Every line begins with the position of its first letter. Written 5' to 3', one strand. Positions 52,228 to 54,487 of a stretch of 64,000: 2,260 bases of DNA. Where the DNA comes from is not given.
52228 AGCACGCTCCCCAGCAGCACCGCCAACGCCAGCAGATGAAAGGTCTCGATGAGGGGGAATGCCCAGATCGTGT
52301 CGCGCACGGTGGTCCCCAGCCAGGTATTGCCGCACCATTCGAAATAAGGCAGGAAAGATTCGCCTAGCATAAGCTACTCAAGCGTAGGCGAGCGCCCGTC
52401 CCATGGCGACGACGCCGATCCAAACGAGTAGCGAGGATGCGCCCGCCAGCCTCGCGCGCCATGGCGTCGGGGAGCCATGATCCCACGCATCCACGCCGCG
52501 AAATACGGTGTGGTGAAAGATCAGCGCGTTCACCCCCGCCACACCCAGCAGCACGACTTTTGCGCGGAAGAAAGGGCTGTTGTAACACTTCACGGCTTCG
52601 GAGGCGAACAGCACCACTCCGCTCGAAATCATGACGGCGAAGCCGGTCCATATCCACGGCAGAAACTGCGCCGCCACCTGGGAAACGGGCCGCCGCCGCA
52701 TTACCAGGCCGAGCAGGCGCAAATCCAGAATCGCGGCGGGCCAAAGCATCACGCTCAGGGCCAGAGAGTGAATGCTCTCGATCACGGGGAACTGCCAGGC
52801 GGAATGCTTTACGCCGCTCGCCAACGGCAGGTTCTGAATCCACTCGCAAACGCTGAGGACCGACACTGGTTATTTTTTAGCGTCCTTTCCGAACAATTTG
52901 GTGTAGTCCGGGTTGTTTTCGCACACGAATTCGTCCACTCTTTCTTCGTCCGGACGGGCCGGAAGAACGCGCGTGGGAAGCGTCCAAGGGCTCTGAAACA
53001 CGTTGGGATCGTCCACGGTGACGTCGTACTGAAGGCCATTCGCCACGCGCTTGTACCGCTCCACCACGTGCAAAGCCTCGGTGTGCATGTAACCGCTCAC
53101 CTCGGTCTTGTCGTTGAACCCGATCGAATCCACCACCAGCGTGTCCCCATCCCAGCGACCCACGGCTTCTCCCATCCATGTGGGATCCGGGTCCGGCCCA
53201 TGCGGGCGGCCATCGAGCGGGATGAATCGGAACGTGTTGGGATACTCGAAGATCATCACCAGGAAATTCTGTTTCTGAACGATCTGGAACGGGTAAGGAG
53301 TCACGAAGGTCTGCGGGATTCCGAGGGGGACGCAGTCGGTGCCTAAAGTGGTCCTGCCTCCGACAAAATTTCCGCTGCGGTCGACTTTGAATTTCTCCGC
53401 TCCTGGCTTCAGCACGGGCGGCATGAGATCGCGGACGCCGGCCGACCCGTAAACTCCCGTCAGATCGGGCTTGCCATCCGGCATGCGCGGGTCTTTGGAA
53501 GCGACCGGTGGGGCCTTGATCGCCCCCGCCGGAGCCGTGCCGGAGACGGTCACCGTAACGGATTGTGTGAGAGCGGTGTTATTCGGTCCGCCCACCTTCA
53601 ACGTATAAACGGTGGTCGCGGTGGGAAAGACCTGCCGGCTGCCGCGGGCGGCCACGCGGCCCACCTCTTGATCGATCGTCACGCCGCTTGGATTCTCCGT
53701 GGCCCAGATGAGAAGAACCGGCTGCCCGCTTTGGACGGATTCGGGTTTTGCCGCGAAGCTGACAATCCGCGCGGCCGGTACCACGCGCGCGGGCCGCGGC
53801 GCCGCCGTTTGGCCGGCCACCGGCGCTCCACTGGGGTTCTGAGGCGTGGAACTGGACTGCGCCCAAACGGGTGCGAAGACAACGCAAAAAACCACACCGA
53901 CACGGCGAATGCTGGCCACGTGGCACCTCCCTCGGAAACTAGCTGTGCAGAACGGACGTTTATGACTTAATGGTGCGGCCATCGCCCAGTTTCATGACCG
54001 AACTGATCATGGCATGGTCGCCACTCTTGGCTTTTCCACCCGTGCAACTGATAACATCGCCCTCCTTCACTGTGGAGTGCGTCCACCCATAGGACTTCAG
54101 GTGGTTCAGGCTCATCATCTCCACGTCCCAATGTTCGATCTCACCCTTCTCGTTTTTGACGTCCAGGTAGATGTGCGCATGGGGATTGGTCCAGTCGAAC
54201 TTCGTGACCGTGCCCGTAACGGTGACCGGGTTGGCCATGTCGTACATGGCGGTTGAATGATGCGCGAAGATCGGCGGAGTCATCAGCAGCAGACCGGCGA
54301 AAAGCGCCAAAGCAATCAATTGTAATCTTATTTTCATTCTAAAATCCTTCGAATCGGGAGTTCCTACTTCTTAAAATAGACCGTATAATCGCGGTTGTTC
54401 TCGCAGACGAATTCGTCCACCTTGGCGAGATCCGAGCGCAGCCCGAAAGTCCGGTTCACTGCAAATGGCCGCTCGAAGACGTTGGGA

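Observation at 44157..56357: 12-kb same-strand cluster of uncharacterised families around a TonB-dependent receptor: candidate novel uptake or redox system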

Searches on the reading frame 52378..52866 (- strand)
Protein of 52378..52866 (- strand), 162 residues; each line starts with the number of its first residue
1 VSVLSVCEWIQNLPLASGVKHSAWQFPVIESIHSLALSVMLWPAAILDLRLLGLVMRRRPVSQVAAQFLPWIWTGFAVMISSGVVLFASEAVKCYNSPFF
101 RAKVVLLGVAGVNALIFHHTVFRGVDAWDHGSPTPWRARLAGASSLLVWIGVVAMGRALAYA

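Call 3: search_protein_families(library=pfam, proteins=[window:52378-52866:-], max_evalue=0.01)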
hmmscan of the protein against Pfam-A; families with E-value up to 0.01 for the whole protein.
window:52378-52866:- (162 aa): 1 family
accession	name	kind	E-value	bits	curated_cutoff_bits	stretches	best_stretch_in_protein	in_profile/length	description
PF20349.3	DUF6644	-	1.5e-15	58.1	27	1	30-161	26-154/155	Family of unknown function (DUF6644)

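Call 4: search_protein_families(library=ncbifam, proteins=[window:52378-52866:-], max_evalue=0.01)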
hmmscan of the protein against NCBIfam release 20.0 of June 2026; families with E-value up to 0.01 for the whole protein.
window:52378-52866:- (162 aa): 0 families

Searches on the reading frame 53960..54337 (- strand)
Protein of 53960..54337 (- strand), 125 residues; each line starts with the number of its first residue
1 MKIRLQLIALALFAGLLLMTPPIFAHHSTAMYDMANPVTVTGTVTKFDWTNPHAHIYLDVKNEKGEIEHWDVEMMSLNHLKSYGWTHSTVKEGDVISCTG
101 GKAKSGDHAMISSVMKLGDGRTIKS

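Call 3: search_protein_families(library=pfam, proteins=[window:53960-54337:-], max_evalue=0.01)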
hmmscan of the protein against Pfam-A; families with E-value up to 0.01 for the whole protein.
window:53960-54337:- (125 aa): 2 families
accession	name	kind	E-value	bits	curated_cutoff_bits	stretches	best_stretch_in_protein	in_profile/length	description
PF19649.4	DUF6152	-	1.3e-28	99.4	27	1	21-108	7-94/98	Family of unknown function (DUF6152)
PF01336.31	tRNA_anti-codon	-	0.0096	16.3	27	0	38-105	1-59/75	OB-fold nucleic acid binding domain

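Call 4: search_protein_families(library=ncbifam, proteins=[window:53960-54337:-], max_evalue=0.01)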
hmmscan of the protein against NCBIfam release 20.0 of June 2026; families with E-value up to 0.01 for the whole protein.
window:53960-54337:- (125 aa): 0 families

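Call 8: search_solved_structures(query=window:53960-54337:-, max_evalue=1, show_alignments=2)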
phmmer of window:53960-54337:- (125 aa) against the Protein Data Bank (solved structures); distinct sequences matched with E-value up to 1: 1.
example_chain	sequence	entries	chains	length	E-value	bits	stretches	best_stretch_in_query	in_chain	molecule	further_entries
6smf_A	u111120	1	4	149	0.57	13.5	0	10-66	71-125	3-dehydroquinate dehydratase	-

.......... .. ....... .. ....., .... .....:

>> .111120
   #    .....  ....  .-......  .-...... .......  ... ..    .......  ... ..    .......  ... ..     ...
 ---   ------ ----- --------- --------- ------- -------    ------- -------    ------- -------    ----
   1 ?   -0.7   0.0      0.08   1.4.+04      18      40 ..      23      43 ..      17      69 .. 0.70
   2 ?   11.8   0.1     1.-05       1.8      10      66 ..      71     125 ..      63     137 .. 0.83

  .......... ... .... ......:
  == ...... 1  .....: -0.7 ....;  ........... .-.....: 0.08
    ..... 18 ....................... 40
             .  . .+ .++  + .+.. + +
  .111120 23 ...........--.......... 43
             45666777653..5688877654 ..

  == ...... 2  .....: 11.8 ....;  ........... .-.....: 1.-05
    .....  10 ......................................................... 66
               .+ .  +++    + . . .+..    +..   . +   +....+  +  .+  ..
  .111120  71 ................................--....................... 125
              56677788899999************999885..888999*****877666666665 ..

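Call 27: find_homologous_proteins(query=window:53960-54337:-, max_evalue=0.001)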
Query window:53960-54337:- (125 aa): 1479 proteins with E <= 0.001 among 1484 candidates; the best 120 are listed.
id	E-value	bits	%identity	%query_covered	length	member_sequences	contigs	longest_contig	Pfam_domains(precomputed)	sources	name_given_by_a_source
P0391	8.0e-76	270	95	100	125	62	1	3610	PF19649.5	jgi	jgi:hypothetical protein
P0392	6.6e-71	254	90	100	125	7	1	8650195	PF19649.5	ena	-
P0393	6.8e-71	254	90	100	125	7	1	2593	PF19649.5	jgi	jgi:Family of unknown function (DUF6152)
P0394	3.6e-69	248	90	100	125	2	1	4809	PF19649.5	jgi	jgi:hypothetical protein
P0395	3.9e-68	245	88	100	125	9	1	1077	PF19649.5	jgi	-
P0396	1.3e-67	243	88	98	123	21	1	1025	PF19649.5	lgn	-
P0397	2.0e-60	220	80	100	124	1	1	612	PF19649.5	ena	-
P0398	2.8e-60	220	89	83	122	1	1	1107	PF19649.5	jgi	jgi:hypothetical protein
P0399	3.2e-60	219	80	98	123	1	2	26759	PF19649.5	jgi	jgi:hypothetical protein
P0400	9.4e-60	218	79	100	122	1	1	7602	PF19649.5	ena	-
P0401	2.2e-59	217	88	83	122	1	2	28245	PF19649.5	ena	-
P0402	2.6e-59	216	78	100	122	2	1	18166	PF19649.5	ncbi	-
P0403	4.9e-59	216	78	100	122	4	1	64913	PF19649.5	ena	-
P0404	7.9e-59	215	85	85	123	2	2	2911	PF19649.5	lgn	-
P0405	7.9e-59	215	78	100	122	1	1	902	PF19649.5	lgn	-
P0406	1.4e-58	214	76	98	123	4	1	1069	PF19649.5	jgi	-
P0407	2.0e-58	214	79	100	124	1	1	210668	PF19649.5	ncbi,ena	-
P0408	2.5e-58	213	78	98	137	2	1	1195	PF19649.5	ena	-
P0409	2.6e-58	213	80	98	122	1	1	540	PF19649.5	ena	-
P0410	2.8e-58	213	79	98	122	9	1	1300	PF19649.5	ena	-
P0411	3.2e-58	213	81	84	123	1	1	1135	PF19649.5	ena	-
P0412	1.3e-57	211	76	98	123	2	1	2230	PF19649.5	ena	-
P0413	1.3e-57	211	79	92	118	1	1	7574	PF19649.5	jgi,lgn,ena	-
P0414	2.2e-57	210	84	85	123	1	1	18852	PF19649.5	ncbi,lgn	-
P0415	4.3e-57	209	77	98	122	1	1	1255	PF19649.5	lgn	-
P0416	5.2e-57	209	77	100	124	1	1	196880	PF19649.5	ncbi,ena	-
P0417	8.7e-57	208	76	98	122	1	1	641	PF19649.5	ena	-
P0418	9.7e-57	208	80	95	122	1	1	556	PF19649.5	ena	-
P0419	1.0e-56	208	80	83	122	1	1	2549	PF19649.5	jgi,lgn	jgi:hypothetical protein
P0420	1.9e-56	207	80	95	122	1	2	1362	PF19649.5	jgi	jgi:hypothetical protein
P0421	1.8e-55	204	76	98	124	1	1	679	PF19649.5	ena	-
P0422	2.6e-55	204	72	98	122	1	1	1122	PF19649.5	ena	-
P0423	4.1e-55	203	73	98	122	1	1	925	PF19649.5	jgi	-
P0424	3.0e-54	200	85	82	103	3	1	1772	PF19649.5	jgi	jgi:hypothetical protein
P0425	1.8e-53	198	74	98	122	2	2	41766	PF19649.5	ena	-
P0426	3.5e-53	197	78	83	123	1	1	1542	PF19649.5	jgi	jgi:hypothetical protein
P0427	5.2e-53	196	72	98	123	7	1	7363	PF19649.5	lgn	-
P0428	1.4e-52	195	72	96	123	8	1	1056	PF19649.5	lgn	-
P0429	2.1e-52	194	70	98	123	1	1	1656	PF19649.5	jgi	jgi:hypothetical protein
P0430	2.8e-52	194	71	98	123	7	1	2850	PF19649.5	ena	-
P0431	3.2e-52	194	71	98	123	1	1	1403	PF19649.5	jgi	-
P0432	3.6e-52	193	71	98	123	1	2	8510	PF19649.5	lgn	-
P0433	4.0e-52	193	72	98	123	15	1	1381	PF19649.5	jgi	-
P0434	6.4e-52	193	70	98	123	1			PF19649.5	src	-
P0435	1.1e-51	192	70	98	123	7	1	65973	PF19649.5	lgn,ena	-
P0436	1.5e-51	191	69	98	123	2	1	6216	PF19649.5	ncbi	-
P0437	1.9e-51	191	72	96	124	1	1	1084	PF19649.5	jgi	jgi:Family of unknown function (DUF6152)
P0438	1.9e-51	191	71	95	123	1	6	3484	PF19649.5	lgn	-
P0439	2.0e-51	191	70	100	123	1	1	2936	PF19649.5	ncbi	-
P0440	2.0e-51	191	78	82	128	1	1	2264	PF19649.5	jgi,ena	-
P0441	2.2e-51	191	75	95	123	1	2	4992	PF19649.5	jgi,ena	-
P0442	3.9e-51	190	70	100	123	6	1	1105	PF19649.5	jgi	jgi:hypothetical protein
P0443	4.8e-51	190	74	81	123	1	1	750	PF19649.5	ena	-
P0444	5.1e-51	190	76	85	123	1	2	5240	PF19649.5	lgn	-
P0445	5.2e-51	190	75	85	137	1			PF19649.5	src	-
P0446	5.7e-51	190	70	98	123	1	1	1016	PF19649.5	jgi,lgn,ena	jgi:hypothetical protein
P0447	6.4e-51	189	69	98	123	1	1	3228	PF19649.5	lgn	-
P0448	8.0e-51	189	68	98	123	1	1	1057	PF19649.5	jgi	jgi:hypothetical protein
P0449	8.1e-51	189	70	100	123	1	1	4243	PF19649.5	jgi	jgi:hypothetical protein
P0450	9.3e-51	189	69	100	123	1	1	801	PF19649.5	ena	-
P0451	1.1e-50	189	75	83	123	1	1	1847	PF19649.5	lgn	-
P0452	1.1e-50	189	77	86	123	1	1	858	PF19649.5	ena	-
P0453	1.1e-50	189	70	84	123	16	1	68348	PF19649.5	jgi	jgi:hypothetical protein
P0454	1.1e-50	189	69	98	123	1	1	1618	PF19649.5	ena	-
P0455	1.1e-50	189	76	83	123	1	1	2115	PF19649.5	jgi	jgi:hypothetical protein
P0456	1.2e-50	188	66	98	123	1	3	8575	PF19649.5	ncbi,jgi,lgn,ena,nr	ncbi:MAG: hypothetical protein JO307_34165 [Bryobacterales bacterium]|nr:hypothetical protein [Bryob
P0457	1.4e-50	188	70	100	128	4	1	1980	PF19649.5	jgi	-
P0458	1.5e-50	188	70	98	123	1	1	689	PF19649.5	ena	-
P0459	1.8e-50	188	69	98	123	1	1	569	PF19649.5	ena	-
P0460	1.8e-50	188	70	98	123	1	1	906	PF19649.5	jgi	-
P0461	1.8e-50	188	66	100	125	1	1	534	PF19649.5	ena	-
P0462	2.1e-50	188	68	96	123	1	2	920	PF19649.5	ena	-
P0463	2.3e-50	188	68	98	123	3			PF19649.5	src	-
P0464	2.4e-50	188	70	97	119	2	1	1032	PF19649.5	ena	-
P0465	2.5e-50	188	87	76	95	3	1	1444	PF19649.5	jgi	jgi:hypothetical protein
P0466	2.5e-50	187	68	98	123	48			PF19649.5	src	-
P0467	2.6e-50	187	68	84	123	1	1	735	PF19649.5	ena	-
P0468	2.7e-50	187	68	98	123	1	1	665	PF19649.5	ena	-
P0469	2.7e-50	187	70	86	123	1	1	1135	PF19649.5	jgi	jgi:hypothetical protein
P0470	2.8e-50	187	69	98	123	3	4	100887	PF19649.5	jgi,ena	jgi:hypothetical protein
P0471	3.0e-50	187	69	100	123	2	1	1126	PF19649.5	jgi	jgi:hypothetical protein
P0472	3.2e-50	187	67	98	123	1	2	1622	PF19649.5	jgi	jgi:hypothetical protein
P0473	3.6e-50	187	70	99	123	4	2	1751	PF19649.5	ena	-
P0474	3.6e-50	187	69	98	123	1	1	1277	PF19649.5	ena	-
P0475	3.7e-50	187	70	87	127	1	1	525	PF19649.5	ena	-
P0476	3.9e-50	187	69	100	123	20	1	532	PF19649.5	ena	-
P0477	4.0e-50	187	68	100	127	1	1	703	PF19649.5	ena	-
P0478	4.5e-50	187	68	98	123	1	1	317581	PF19649.5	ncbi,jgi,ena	jgi:hypothetical protein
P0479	4.7e-50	187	73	85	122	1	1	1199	PF19649.5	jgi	jgi:hypothetical protein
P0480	4.8e-50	187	67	98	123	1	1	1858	PF19649.5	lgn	-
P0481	5.6e-50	186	67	98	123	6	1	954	PF19649.5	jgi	jgi:uncharacterized protein DUF6152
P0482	6.6e-50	186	68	95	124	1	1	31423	PF19649.5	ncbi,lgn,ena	-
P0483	7.3e-50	186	68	99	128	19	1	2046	PF19649.5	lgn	-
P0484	7.6e-50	186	69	100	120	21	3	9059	PF19649.5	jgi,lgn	jgi:DNA/RNA endonuclease YhcR with UshA esterase domain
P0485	7.9e-50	186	75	83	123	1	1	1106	PF19649.5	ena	-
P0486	8.8e-50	186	70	83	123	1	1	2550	PF19649.5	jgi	jgi:uncharacterized protein DUF6152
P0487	8.8e-50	186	67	100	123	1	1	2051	PF19649.5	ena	-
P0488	8.9e-50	186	65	98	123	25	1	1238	PF19649.5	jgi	-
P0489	8.9e-50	186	68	97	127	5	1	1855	PF19649.5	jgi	-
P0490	9.6e-50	186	67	98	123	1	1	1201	PF19649.5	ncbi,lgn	-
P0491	9.6e-50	186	77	82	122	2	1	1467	PF19649.5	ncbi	-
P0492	9.6e-50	186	68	100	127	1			PF19649.5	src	-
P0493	9.7e-50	186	71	91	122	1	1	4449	PF19649.5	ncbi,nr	ncbi:MAG TPA: DUF6152 family protein [Bryobacteraceae bacterium]|nr:DUF6152 family protein [Bryobact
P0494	1.0e-49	186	69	86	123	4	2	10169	PF19649.5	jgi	jgi:hypothetical protein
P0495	1.1e-49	185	72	95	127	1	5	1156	PF19649.5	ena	-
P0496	1.1e-49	185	73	83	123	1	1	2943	PF19649.5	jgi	jgi:hypothetical protein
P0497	1.2e-49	185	71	100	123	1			PF19649.5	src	-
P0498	1.2e-49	185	68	98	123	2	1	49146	PF19649.5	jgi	jgi:Family of unknown function (DUF6152)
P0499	1.2e-49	185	67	98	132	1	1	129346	PF19649.5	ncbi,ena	-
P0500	1.3e-49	185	67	99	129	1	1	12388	PF19649.5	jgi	jgi:hypothetical protein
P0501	1.3e-49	185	71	95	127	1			PF19649.5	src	-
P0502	1.3e-49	185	68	98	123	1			PF19649.5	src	-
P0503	1.3e-49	185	66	100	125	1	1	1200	PF19649.5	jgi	jgi:hypothetical protein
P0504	1.5e-49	185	65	98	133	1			PF19649.5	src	-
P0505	1.5e-49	185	69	100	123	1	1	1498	PF19649.5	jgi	jgi:hypothetical protein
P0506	1.7e-49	185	64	98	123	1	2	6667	PF19649.5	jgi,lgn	jgi:DNA/RNA endonuclease YhcR with UshA esterase domain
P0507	1.8e-49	185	65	100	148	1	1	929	PF19649.5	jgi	jgi:Family of unknown function (DUF6152)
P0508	1.8e-49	185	66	96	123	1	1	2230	PF19649.5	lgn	-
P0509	1.9e-49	185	67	100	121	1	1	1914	PF19649.5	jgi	jgi:hypothetical protein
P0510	1.9e-49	185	68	100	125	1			PF19649.5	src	-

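Call 48: predict_structure(alignment_id=A3)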
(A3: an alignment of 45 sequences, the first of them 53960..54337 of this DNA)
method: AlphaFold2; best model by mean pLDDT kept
length: 125 residues; sequences in the alignment: 45
mean_pLDDT: 88.2   pTM: 0.73
mean pLDDT of the five models: 88.2, 87.4, 86.7, 84.6, 84.3
residues with pLDDT >= 90: 90; 70-90: 17; 50-70: 18; < 50: 0
segments of 3 or more residues with pLDDT < 50: none
pLDDT, mean of each block of 10 residues (from residue 1): 69 67 63 95 96 94 96 93 93 97 96 95 93
secondary structure, 60 per line:
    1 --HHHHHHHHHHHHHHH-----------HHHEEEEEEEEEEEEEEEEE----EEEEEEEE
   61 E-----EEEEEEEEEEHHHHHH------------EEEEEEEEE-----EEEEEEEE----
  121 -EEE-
elements in order: H3-17 E32-48 E53-61 E67-76 H77-82 E95-103 E109-116 E122-124

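Call 50: fold_search(model_id=the predicted structure, library=pdb)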
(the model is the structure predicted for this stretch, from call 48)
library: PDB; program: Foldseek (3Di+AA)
matches with E <= 10: 1025; with E <= 0.001: 21
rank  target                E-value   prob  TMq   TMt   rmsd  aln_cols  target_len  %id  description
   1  6m0t_B                1.9e-04  1.00  0.47  0.14   3.9        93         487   13  Crystal Structure of Lysyl-tRNA Synthetase from Plasmodium falciparum complexed with L-lysine and Cladosporin derivati (released 2021-04-21)
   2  6kcn_A                2.9e-04  1.00  0.47  0.14   4.0        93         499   13  Crystal structure of plasmodium lysyl-tRNA synthetase in complex with a cladosporin derivative 4 (released 2020-04-08)
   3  5zh4_B                3.9e-04  1.00  0.51  0.15   4.8        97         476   13  CRYSTAL STRUCTURE OF PfKRS WITH INHIBITOR CLADO-7 (released 2018-06-27)
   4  6ilh_B                4.1e-04  1.00  0.48  0.14   6.1       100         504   17  Crystal Structure of human lysyl-tRNA synthetase L350H mutant (released 2019-02-27)
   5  9dpl_A                4.3e-04  1.00  0.47  0.13   3.9        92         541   17  Human LysRS bound to cellular modified tRNA-Lys3 and AIMP2 (released 2025-03-12)
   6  1bbw                  5.4e-04  1.00  0.42  0.13   4.6        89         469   16  LYSYL-TRNA SYNTHETASE (LYSS) (released 2000-11-10)
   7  5hgq_B                6.3e-04  1.00  0.52  0.15   3.4        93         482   19  Loa loa Lysyl-tRNA synthetase in complex with Cladosporin. (released 2016-10-26)
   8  7ea9_D                6.7e-04  1.00  0.48  0.14   3.8        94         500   17  Crystal Structure of human lysyl-tRNA synthetase Y145H mutant (released 2021-03-31)
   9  6aqg_C                7.1e-04  1.00  0.49  0.14   3.4        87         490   18  Crystal Structure of Lysyl-tRNA Synthetase from Mycobacterium ulcerans complexed with L-lysine and Cladosporin (released 2017-08-30)
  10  9qbr                  7.1e-04  1.00  0.48  0.15   4.1        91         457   15  CRYSTAL STRUCTURE OF LYSYL-TRNA SYNTHETASE FROM Mycobacterium tuberculosis COMPLEXED WITH L-LYSINE AND INHIBITOR DDD0199 (released 2025-08-13)
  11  9dpl_B                7.5e-04  1.00  0.47  0.14   3.9        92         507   17  Human LysRS bound to cellular modified tRNA-Lys3 and AIMP2 (released 2025-03-12)
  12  4dpg_E                7.5e-04  1.00  0.46  0.13   4.0        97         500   18  Crystal Structure of Human LysRS: P38/AIMP2 Complex I (released 2013-02-13)
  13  4dpg_D                7.5e-04  1.00  0.47  0.14   4.1        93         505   16  Crystal Structure of Human LysRS: P38/AIMP2 Complex I (released 2013-02-13)
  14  3bju_B                7.9e-04  1.00  0.48  0.14   3.8        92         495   16  Crystal Structure of tetrameric form of human lysyl-tRNA synthetase (released 2008-02-05)
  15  3bju_D                7.9e-04  1.00  0.48  0.14   3.8        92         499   16  Crystal Structure of tetrameric form of human lysyl-tRNA synthetase (released 2008-02-05)
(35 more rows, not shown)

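Call 51: search_solved_structures(query=A3, max_evalue=10, show_alignments=2)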
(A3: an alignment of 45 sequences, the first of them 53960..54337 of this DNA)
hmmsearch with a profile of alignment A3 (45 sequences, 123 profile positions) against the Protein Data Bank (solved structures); distinct sequences matched with E-value up to 10: 2.
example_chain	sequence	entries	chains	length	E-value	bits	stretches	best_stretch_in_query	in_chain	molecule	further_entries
5cwa_A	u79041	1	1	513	0.62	13.3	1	12-59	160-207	Anthranilate synthase component 1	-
1s04_A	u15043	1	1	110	1.7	11.9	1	81-107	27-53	hypothetical protein PF0455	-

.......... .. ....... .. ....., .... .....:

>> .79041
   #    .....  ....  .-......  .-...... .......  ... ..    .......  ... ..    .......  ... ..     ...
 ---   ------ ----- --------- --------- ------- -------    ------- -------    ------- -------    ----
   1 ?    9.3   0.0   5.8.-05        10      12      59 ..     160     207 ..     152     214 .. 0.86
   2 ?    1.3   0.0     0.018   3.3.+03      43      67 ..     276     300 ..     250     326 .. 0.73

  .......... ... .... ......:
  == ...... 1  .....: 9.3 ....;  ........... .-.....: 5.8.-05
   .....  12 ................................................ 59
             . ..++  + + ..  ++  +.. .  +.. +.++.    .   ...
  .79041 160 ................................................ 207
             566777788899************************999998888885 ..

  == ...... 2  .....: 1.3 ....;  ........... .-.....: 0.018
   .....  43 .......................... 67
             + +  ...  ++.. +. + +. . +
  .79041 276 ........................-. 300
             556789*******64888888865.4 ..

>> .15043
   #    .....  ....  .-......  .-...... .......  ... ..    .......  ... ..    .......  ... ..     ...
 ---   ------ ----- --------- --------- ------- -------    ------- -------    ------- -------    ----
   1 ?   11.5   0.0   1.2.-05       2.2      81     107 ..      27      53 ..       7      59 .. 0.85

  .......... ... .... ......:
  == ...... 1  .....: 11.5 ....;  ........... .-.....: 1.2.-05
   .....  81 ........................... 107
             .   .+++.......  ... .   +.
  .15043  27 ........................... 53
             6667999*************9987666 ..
